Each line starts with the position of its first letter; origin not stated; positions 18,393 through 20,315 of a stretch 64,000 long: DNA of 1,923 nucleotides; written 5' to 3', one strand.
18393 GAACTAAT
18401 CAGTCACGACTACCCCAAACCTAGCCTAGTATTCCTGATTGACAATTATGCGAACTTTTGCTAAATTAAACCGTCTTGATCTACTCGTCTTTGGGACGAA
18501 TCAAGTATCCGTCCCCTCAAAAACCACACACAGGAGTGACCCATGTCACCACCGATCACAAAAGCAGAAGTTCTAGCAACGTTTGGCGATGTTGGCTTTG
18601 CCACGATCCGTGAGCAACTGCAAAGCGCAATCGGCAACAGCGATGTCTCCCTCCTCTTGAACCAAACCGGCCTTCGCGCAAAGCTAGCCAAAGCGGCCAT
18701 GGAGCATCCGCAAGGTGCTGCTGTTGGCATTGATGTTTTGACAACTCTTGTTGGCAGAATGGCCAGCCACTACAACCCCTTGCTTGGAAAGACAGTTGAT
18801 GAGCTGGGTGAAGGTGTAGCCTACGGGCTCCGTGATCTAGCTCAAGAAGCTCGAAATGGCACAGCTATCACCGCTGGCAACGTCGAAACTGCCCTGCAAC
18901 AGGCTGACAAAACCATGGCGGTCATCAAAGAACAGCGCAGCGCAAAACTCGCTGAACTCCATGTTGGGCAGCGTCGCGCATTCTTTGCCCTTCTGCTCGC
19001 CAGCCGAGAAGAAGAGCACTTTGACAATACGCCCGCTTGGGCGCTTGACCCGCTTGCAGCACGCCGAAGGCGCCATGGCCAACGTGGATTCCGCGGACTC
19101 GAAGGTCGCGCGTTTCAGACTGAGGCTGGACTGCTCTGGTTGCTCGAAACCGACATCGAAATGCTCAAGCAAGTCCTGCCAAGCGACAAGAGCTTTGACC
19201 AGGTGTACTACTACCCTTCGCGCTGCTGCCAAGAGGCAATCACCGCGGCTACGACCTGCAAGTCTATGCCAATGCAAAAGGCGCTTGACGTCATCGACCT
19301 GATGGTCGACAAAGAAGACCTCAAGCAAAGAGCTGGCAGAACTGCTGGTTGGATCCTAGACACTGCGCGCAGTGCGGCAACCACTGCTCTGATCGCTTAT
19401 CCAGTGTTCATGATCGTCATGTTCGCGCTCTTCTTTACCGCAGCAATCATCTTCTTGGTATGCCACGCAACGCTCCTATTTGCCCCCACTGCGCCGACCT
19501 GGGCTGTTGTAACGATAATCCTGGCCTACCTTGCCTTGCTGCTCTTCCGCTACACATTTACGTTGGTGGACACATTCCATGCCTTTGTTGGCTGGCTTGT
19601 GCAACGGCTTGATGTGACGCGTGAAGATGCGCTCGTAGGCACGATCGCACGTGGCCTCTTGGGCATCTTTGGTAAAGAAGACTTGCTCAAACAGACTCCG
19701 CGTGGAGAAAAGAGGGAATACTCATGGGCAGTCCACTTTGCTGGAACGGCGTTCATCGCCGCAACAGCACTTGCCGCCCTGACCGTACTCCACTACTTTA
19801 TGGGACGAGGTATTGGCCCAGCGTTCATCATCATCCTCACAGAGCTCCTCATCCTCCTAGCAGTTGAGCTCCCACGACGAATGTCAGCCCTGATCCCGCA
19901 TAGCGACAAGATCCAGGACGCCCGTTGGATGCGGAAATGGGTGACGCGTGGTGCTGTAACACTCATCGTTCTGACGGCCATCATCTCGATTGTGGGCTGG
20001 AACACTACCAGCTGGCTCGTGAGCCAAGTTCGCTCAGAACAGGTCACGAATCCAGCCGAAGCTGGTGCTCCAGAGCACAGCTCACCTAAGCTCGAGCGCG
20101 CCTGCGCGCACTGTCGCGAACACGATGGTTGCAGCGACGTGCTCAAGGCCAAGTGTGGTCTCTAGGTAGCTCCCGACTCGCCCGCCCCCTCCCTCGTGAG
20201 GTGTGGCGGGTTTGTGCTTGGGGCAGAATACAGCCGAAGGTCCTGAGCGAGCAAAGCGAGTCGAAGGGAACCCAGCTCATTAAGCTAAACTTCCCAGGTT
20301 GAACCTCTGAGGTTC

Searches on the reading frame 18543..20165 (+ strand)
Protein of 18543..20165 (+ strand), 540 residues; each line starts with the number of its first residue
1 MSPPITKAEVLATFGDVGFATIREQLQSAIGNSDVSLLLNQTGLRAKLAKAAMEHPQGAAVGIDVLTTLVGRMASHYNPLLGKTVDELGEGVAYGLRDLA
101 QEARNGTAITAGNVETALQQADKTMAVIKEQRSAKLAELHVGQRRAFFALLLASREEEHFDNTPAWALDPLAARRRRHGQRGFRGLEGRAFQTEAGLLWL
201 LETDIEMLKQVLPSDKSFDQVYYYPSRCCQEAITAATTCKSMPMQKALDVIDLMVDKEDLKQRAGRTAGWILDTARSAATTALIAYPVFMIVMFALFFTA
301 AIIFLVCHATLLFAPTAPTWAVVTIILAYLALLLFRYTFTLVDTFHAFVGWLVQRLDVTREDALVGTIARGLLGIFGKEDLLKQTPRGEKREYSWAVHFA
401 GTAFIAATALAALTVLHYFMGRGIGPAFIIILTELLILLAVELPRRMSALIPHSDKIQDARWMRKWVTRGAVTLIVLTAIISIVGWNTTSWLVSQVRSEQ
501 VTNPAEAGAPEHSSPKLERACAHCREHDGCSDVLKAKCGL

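Call 3: search_protein_families(library=pfam, proteins=[window:18543-20165:+], max_evalue=0.1)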
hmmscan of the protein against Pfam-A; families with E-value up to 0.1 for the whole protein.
window:18543-20165:+ (540 aa): 0 families

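Call 4: search_protein_families(library=ncbifam, proteins=[window:18543-20165:+], max_evalue=0.1)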
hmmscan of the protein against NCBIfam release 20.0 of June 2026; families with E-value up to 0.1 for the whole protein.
window:18543-20165:+ (540 aa): 0 families

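Call 64: search_protein_families(library=ncbifam, proteins=[window:18543-20165:+], max_evalue=0.01)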
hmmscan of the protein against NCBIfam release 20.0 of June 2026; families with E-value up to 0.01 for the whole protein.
window:18543-20165:+ (540 aa): 0 families

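Call 71: find_homologous_proteins(query=window:18543-20165:+)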
Query window:18543-20165:+ (540 aa): 5 proteins with E <= 0.001 among 8000 candidates.
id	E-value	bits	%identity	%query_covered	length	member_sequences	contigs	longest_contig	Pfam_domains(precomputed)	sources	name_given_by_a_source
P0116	0.0e+0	1201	100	100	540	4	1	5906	-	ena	-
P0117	6.2e-261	885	72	100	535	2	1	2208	-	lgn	-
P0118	3.2e-101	358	40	97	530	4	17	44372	-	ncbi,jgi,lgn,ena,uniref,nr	ncbi:MAG: hypothetical protein UU40_C0005G0003 [Candidatus Uhrbacteria bacterium GW2011_GWD2_41_121]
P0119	3.3e-99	351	39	97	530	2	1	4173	-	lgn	-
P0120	2.0e-95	339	40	90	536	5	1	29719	-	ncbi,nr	ncbi:hypothetical protein L6260_01815 [Candidatus Parcubacteria bacterium]|nr:hypothetical protein [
